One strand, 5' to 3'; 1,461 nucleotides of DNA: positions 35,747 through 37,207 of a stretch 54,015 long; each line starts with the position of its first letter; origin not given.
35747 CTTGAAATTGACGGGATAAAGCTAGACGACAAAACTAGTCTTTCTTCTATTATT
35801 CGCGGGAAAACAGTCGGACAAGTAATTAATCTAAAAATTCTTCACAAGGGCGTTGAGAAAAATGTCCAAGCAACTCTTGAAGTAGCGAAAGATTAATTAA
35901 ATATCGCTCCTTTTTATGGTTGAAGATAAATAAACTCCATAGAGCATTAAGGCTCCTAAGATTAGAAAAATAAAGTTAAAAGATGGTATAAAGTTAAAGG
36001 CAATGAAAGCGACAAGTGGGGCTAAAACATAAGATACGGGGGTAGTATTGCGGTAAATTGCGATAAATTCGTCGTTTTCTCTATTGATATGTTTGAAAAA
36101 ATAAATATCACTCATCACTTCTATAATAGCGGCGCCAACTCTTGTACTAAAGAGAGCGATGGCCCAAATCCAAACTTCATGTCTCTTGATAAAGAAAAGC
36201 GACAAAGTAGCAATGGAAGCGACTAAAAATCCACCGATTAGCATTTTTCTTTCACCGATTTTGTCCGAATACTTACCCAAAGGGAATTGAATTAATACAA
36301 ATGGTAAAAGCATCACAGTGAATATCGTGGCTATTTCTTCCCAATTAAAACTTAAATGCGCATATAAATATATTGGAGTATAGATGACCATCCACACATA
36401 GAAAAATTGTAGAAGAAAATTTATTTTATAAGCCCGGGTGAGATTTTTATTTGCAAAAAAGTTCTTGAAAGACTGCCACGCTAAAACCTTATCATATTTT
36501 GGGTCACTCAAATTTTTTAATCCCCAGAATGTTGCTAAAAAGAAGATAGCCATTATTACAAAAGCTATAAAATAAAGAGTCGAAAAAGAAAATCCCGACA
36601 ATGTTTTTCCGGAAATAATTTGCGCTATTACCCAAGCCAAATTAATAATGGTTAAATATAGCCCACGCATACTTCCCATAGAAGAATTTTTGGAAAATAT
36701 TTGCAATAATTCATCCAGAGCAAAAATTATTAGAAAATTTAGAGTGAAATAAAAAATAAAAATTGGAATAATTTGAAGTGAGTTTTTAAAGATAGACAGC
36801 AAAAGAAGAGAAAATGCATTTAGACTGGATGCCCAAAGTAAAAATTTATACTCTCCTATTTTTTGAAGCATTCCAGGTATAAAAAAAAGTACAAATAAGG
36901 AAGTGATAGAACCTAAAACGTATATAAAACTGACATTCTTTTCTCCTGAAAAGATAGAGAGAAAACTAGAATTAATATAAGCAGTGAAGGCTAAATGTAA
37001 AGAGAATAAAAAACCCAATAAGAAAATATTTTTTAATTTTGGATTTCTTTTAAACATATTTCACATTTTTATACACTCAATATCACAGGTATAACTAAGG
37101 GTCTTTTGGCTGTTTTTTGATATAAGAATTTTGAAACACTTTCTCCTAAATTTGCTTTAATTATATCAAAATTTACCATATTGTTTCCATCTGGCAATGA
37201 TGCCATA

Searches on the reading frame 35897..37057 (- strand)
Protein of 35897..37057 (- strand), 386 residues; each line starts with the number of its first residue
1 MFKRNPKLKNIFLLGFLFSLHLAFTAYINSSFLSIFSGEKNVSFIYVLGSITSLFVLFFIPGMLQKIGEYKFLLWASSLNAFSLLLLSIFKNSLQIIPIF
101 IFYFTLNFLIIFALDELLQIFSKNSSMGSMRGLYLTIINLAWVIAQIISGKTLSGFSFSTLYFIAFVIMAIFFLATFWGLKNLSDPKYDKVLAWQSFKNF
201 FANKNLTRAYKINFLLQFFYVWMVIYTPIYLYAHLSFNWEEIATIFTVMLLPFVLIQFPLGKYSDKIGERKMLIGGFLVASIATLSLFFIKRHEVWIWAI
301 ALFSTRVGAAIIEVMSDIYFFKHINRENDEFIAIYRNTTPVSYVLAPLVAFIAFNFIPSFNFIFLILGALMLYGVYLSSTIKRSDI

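Call 22: search_protein_families(library=pfam, proteins=[window:35897-37057:-], max_evalue=0.001)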
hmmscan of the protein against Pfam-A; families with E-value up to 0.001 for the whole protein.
window:35897-37057:- (386 aa): 1 family
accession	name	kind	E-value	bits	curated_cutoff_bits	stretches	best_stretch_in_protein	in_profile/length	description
PF07690.21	MFS_1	-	5.8e-19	68.6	33.4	1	221-374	12-164/347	Major Facilitator Superfamily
